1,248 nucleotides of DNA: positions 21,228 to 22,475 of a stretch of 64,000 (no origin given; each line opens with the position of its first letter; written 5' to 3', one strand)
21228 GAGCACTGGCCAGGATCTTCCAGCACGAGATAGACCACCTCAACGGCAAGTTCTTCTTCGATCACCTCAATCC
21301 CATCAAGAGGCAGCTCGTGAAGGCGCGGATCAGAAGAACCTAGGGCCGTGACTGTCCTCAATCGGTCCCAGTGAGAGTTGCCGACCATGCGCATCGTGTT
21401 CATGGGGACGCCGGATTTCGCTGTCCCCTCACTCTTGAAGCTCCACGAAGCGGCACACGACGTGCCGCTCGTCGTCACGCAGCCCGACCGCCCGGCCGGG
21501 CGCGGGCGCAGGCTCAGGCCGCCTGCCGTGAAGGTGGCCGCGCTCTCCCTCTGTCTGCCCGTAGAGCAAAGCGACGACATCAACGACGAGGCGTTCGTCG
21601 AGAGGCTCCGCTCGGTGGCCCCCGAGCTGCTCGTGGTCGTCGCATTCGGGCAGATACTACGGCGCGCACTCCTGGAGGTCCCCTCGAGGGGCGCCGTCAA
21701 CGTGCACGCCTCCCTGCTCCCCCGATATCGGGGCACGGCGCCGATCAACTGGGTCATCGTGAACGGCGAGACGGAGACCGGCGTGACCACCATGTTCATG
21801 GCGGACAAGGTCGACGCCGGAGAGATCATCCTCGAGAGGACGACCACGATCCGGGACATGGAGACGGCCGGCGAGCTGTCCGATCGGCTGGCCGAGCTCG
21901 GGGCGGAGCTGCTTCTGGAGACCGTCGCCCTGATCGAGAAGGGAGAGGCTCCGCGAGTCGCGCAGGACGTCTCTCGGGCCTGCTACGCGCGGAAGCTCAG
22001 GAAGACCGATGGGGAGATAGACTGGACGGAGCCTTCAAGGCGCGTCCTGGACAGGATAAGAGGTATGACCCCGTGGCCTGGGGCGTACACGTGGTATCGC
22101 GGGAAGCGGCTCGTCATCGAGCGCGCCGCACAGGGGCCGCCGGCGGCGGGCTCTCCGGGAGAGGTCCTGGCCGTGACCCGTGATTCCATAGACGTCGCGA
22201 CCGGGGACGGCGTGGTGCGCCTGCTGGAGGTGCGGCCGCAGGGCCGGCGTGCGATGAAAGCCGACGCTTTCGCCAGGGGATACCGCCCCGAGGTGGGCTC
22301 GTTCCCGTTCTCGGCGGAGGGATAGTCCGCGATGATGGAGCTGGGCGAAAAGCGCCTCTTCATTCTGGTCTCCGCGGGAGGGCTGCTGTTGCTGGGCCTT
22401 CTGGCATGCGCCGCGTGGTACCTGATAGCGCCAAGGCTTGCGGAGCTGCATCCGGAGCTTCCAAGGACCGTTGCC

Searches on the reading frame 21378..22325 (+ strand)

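Call 38: search_protein_families(library=pfam, proteins=[window:21378-22325:+], max_evalue=0.00001)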
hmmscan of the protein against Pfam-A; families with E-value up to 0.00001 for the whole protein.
window:21378-22325:+ (315 aa): 2 families
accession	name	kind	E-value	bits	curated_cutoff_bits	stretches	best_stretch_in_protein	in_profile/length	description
PF00551.24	Formyl_trans_N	-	4e-39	134.7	26.1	1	4-182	1-180/181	Formyl transferase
PF02911.23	Formyl_trans_C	-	7.3e-26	90.7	21.1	1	206-303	1-100/100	Formyl transferase, C-terminal domain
